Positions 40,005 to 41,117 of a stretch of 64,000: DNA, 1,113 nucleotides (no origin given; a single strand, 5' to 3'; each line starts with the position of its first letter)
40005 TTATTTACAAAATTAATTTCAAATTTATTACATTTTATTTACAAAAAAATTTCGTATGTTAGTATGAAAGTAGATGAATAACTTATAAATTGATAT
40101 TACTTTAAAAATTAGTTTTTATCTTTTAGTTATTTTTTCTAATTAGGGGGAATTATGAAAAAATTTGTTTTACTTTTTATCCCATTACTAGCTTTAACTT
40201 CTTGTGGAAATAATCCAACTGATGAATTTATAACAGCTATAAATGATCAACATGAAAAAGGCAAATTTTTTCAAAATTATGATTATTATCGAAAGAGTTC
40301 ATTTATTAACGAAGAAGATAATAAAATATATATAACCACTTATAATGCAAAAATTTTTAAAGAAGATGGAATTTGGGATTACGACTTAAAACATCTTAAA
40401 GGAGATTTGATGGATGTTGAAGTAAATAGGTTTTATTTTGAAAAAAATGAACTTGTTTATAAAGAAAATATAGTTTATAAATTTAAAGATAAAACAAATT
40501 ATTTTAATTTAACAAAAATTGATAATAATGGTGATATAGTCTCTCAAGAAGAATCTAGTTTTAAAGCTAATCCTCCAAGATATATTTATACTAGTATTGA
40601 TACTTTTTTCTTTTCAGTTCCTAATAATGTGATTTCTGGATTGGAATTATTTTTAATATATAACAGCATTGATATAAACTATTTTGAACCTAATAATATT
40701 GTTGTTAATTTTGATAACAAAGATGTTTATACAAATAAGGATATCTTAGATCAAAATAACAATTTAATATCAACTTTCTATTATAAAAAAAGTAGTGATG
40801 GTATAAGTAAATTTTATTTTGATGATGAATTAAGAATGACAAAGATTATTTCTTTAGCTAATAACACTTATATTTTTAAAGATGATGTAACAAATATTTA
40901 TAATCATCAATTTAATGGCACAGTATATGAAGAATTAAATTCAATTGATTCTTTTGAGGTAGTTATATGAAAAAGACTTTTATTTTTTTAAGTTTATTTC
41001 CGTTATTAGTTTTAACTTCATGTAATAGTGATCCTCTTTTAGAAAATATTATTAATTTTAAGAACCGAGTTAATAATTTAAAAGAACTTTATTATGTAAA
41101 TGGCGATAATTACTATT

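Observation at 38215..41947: Tandemly duplicated, translationally coupled two-lipoprotein cassette of unrecognised family inserted between yloV(fakA-like) and plsX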

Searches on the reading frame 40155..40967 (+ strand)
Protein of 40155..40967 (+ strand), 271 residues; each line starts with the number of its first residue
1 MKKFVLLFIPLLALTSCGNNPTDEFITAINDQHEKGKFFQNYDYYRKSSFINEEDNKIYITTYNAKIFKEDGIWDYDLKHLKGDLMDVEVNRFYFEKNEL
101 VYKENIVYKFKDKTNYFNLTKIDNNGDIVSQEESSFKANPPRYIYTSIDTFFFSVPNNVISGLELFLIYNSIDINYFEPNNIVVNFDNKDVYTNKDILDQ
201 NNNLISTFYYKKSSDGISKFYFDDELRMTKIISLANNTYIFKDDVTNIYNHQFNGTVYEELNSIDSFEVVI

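Call 3: search_protein_families(library=pfam, proteins=[window:40155-40967:+], max_evalue=1)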
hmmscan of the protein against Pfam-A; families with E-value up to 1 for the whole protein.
window:40155-40967:+ (271 aa): 1 family
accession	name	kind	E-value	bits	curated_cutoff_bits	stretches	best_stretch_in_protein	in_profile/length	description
PF08139.17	LPAM_1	-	0.38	11.7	20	1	1-17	1-17/18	Prokaryotic membrane lipoprotein lipid attachment site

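Call 4: search_protein_families(library=ncbifam, proteins=[window:40155-40967:+], max_evalue=1)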
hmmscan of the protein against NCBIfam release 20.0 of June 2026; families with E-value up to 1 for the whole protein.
window:40155-40967:+ (271 aa): 1 family
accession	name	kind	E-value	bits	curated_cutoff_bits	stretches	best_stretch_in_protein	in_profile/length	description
NF050142.1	PG1828_fam_lipo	equivalog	0.14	12.9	50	1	1-23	1-25/59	PG1828 family lipoprotein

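Call 8: find_homologous_proteins(query=window:40155-40967:+)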
Query window:40155-40967:+ (271 aa): 3 proteins with E <= 0.001 among 771 candidates.
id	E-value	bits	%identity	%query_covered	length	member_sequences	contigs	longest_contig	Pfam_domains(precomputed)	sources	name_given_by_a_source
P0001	2.8e-165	566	97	100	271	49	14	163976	-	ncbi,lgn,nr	ncbi:MAG: hypothetical protein SO232_03335 [Candidatus Onthovivens sp.]|nr:hypothetical protein [Can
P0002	2.4e-35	140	35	100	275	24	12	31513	-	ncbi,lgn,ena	-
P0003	2.9e-33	134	35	100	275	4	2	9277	-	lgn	-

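Call 12: find_encoding_contigs(protein=P0002, flank=8000, max_places=4)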
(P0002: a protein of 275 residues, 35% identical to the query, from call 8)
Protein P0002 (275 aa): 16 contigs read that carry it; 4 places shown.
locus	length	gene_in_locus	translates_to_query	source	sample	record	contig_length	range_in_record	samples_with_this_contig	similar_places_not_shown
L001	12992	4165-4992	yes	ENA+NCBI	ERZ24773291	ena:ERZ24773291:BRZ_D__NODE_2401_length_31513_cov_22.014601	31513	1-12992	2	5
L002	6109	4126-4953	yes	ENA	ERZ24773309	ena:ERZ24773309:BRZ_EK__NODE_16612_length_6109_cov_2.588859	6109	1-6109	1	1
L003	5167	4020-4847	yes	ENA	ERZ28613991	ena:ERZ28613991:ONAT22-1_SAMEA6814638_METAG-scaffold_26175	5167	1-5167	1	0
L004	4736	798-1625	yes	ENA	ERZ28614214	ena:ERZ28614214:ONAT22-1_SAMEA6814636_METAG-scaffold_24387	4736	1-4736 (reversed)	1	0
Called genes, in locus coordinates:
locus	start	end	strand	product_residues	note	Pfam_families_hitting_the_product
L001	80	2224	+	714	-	-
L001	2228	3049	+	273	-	-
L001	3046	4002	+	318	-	-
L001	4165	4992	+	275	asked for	-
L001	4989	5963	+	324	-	-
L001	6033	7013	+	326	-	PF02504:FA_synthesis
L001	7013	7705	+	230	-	PF14622:Ribonucleas_3_3, PF00636:Ribonuclease_3, PF00035:dsrm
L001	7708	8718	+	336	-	PF02881:SRP54_N, PF00448:SRP54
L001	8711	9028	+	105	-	PF04297:UPF0122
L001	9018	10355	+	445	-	PF02881:SRP54_N, PF13401:AAA_22 (weak), PF00448:SRP54, PF02978:SRP_SPB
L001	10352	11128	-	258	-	PF01746:tRNA_m1G_MT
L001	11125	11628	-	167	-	PF01782:RimM, PF24986:PRC_RimM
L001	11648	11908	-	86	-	PF13083:KH_KhpA-B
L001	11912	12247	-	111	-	PF00886:Ribosomal_S16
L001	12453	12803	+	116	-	PF01245:Ribosomal_L19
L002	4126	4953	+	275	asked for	-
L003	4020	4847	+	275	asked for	-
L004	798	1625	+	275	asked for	-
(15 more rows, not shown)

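Call 35: search_protein_families(library=padloc, proteins=[window:40155-40967:+], max_evalue=1)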
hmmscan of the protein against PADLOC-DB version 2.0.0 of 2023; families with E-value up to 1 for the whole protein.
window:40155-40967:+ (271 aa): 0 families

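Call 40: predict_structure(alignment_id=A3)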
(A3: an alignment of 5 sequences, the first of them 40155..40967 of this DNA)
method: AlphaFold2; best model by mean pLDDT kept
length: 271 residues; sequences in the alignment: 5
mean_pLDDT: 54.1   pTM: 0.57
mean pLDDT of the five models: 54.1, 41.6, 40.7, 39.3, 38.8
residues with pLDDT >= 90: 12; 70-90: 66; 50-70: 70; < 50: 123
segments of 3 or more residues with pLDDT < 50: 1-22, 33-36, 71-77, 140-215, 242-248, 267-271
pLDDT, mean of each block of 10 residues (from residue 1): 31 33 52 51 75 80 72 45 70 86 82 75 92 67 38 34 25 29 31 25 28 48 58 63 49 68 54 36
secondary structure, 60 per line:
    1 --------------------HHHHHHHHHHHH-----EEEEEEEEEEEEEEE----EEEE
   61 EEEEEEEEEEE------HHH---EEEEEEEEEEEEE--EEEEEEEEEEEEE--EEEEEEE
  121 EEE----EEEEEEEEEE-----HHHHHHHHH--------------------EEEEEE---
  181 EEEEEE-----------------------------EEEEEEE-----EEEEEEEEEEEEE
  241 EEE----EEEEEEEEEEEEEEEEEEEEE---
elements in order: H21-32 E38-52 E57-71 E84-96 E99-111 E114-123 E128-137 H143-151 E172-177 E181-186 E216-222 E228-243 E248-268

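Call 44: fold_search(model_id=the predicted structure, library=pdb)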
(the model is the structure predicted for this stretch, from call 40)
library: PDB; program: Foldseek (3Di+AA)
matches with E <= 10: 1157; with E <= 0.001: 2
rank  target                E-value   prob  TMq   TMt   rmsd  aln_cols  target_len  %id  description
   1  9bd8_A                6.0e-04  0.99  0.31  0.20  16.6       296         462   10  ApoB 100 beta barrel bound to LDLR beta propeller (released 2024-12-25)
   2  6i7s_G                8.2e-04  1.00  0.31  0.12  16.3       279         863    6  Microsomal triglyceride transfer protein (released 2019-08-21)
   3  5kev_B                2.7e-03  0.99  0.19  0.37  12.9       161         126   10  Vibrio parahaemolyticus VtrA/VtrC complex (released 2016-07-20)
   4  8dml_B                3.0e-03  1.00  0.22  0.40   9.8       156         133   11  Vibrio parahaemolyticus VtrA/VtrC complex bound to the bile salt chenodeoxycholate (released 2023-06-14)
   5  4egd_A                3.2e-03  0.84  0.21  0.24  16.2       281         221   10  1.85 Angstrom crystal structure of native hypothetical protein SAOUHSC_02783 from Staphylococcus aureus (released 2012-04-11)
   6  7fi7_C                4.1e-03  0.28  0.15  0.15  21.0       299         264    7  Crystal structure of human MICA mutants in complex with natural killer cell receptor NKG2D (released 2022-08-31)
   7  6ntr_C                4.8e-03  0.51  0.17  0.19  20.3       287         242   10  Crystal Structure of Beta-barrel-like Protein of Domain of Unknown Function DUF1849 from Brucella abortus (released 2019-02-13)
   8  6ntr_A                5.4e-03  0.82  0.24  0.26  17.8       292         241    8  Crystal Structure of Beta-barrel-like Protein of Domain of Unknown Function DUF1849 from Brucella abortus (released 2019-02-13)
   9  6i7s_H                6.0e-03  0.97  0.31  0.11  16.4       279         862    6  Microsomal triglyceride transfer protein (released 2019-08-21)
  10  4egd_B                6.3e-03  0.72  0.20  0.23  16.0       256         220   10  1.85 Angstrom crystal structure of native hypothetical protein SAOUHSC_02783 from Staphylococcus aureus (released 2012-04-11)
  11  4e1t                  7.3e-03  0.41  0.19  0.20  19.5       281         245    5  X-ray crystal structure of the transmembrane beta-domain from invasin from Yersinia pseudotuberculosis (released 2012-06-13)
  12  5kew_D                8.6e-03  1.00  0.23  0.46   8.9       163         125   10  Vibrio parahaemolyticus VtrA/VtrC complex bound to the bile salt taurodeoxycholate (released 2016-07-20)
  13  4z48_A                8.6e-03  0.44  0.18  0.20  16.9       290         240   10  Crystal structure of a DUF1329 family protein (DESPIG_00262) from Desulfovibrio piger ATCC 29098 at 1.75 A resolution (released 2015-04-22)
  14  3qra                  8.6e-03  0.33  0.16  0.24  19.6       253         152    5  The crystal structure of Ail, the attachment invasion locus protein of Yersinia pestis (released 2011-11-23)
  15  3tid_A                1.2e-02  0.16  0.14  0.14  20.4       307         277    6  Crystal structure of the LCMV derived peptide GP34 in complex with the murine mhc class I H-2 Kb (released 2012-08-22)
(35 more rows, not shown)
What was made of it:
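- On Lipid-binding (LolA/LppX-like) or ABC substrate-binding lipoproteins: Best query-normalised TM-score is 0.35 on a model with pLDDT 54 (calls 40, 44).
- Closest known: LolA/LppX/LprG-type lipid-binding lipoproteins. Different: Query-normalised TM-scores are at most 0.35 (call 44).
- Its top Foldseek hits are open beta-sheet lipid binders: ApoB, MTP, lipovitellin and VtrC (calls 40, 44).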

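Call 58: find_related_loci(query=A7, collection=metagenome_contigs, flank=10000)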
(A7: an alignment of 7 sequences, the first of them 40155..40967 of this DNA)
Query A7 (271 aa) in metagenome_contigs; peptide patterns used: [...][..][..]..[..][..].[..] (x = any residue, [..] = any of these).
109 stretches matched a pattern, but none encodes a relative of the query by tblastn (E <= 1e-3).

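Call 59: find_related_loci(query=A7, collection=viral_contigs, flank=5000)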
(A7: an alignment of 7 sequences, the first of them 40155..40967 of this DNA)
Query A7 (271 aa) in viral_contigs; peptide patterns used: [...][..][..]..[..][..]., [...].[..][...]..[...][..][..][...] (x = any residue, [..] = any of these).
214 stretches matched a pattern, but none encodes a relative of the query by tblastn (E <= 1e-3).

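Call 68: search_solved_structures(query=A7, max_evalue=5)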
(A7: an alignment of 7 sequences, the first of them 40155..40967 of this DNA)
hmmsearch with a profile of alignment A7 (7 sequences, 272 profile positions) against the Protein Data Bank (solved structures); distinct sequences matched with E-value up to 5: 0.
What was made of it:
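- Closest known: LolA/LppX/LprG-type lipid-binding lipoproteins. Different: No HMM match (calls 3, 4, 68).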

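Call 70: search_protein_families(library=phrogs, proteins=[window:40155-40967:+], max_evalue=0.1)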
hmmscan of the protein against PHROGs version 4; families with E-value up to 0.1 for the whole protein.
window:40155-40967:+ (271 aa): 0 families

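Call 77: find_encoding_contigs(protein=P0001, flank=7000, max_places=10)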
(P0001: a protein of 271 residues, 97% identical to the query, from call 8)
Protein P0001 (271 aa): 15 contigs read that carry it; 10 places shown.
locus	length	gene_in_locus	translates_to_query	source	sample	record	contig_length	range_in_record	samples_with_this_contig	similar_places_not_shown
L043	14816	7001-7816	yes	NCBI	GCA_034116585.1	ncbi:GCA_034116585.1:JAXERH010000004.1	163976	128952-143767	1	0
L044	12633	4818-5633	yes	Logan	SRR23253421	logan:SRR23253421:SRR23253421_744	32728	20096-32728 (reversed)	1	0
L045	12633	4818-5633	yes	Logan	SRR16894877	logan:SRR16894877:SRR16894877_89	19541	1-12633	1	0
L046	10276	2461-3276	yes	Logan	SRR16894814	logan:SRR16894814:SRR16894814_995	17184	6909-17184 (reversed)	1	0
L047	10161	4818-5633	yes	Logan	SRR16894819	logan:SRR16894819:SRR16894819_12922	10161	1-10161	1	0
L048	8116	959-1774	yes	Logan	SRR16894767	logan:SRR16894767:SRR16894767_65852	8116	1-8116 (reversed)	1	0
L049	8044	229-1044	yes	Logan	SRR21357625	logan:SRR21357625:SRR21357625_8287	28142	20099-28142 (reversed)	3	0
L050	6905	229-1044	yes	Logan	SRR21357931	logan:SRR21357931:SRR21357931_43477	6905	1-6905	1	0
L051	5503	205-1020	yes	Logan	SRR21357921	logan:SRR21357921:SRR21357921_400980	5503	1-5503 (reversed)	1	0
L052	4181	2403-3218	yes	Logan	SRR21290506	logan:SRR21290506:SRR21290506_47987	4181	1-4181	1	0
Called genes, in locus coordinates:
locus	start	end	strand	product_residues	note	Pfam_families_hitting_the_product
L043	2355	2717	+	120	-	PF03780:Asp23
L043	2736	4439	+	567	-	PF02734:Dak2, PF21645:FakA-like_M, PF13684:FakA-like_C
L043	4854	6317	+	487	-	-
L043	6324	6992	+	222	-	-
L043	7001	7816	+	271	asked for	-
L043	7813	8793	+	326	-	-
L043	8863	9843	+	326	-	PF02504:FA_synthesis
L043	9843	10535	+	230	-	PF14622:Ribonucleas_3_3, PF00636:Ribonuclease_3, PF00035:dsrm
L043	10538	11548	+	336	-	PF02881:SRP54_N, PF00448:SRP54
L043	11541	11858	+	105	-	PF04297:UPF0122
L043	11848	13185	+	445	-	PF02881:SRP54_N, PF13401:AAA_22 (weak), PF00448:SRP54, PF02978:SRP_SPB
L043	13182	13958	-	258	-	PF01746:tRNA_m1G_MT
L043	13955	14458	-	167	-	PF01782:RimM, PF24986:PRC_RimM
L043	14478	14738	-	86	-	PF13083:KH_KhpA-B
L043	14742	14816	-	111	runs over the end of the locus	PF00886:Ribosomal_S16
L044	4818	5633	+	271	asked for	-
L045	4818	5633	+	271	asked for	-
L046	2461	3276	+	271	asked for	-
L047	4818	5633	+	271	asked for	-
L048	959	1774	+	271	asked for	-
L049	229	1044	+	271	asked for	-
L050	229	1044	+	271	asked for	-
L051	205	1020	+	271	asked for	-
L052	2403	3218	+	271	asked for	-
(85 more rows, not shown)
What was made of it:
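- An NCBI MAG has a split C gene (L043, call 77).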

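Call 84: fold_search(model_id=the predicted structure, library=viral)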
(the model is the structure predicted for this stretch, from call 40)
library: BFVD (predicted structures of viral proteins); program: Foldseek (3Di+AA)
matches with E <= 10: 1032; with E <= 0.001: 0
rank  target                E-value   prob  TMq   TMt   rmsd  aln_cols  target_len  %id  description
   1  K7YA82                1.3e-03  0.25  0.13  0.11  21.0       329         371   10  B149 [Rat cytomegalovirus (isolate England)]
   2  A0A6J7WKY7            2.2e-03  0.82  0.20  0.27  15.8       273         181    7  Uncharacterized protein [uncultured Caudovirales phage]
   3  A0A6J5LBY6            2.5e-03  0.97  0.22  0.29  18.8       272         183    7  Outer membrane protein beta-barrel [uncultured Caudovirales phage]
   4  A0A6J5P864            3.4e-03  0.93  0.20  0.28  17.1       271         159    8  Uncharacterized protein [uncultured Caudovirales phage]
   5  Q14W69                3.6e-03  0.28  0.13  0.12  19.2       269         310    6  ORF37 [Ranid herpesvirus 2]
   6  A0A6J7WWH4            4.0e-03  0.92  0.23  0.31  15.4       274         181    6  Uncharacterized protein [uncultured Caudovirales phage]
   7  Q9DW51                4.5e-03  0.30  0.15  0.10  19.3       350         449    7  Pr145 [Rat cytomegalovirus (strain Maastricht)]
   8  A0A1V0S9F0            5.2e-03  0.47  0.14  0.11  21.1       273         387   11  Uncharacterized protein [Catovirus CTV1]
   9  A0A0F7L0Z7            6.8e-03  0.89  0.24  0.32  12.9       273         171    6  Uncharacterized protein [uncultured marine virus]
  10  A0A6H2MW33            6.8e-03  0.28  0.12  0.16  24.0       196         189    9  P4-MP [Torilis crimson leaf virus]
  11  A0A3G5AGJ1            7.2e-03  0.28  0.14  0.12  23.4       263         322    8  Uncharacterized protein [Solumvirus sp.]
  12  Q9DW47                7.2e-03  0.18  0.14  0.11  22.6       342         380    8  Pr149 [Rat cytomegalovirus (strain Maastricht)]
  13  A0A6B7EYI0            7.2e-03  0.16  0.11  0.10  23.8       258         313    7  (no name in the UniProt tables at hand)
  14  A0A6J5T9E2            7.5e-03  0.28  0.15  0.17  18.2       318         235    8  Outer membrane protein beta-barrel [uncultured Caudovirales phage]
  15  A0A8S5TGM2            8.8e-03  0.44  0.14  0.09  18.9       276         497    8  Uncharacterized protein [Myoviridae sp. ctIty1]
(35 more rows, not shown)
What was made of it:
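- Tried and rejected: Foldseek against PDB and BFVD gave query-normalised TM-scores of at most 0.35 (calls 44, 84).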

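Call 90: search_dna_similar(query=window:40155-40967:+, collection=plasmids, mode=protein, max_evalue=0.001, max_rows=5)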
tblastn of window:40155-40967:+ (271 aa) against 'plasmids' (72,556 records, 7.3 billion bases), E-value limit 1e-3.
No match.
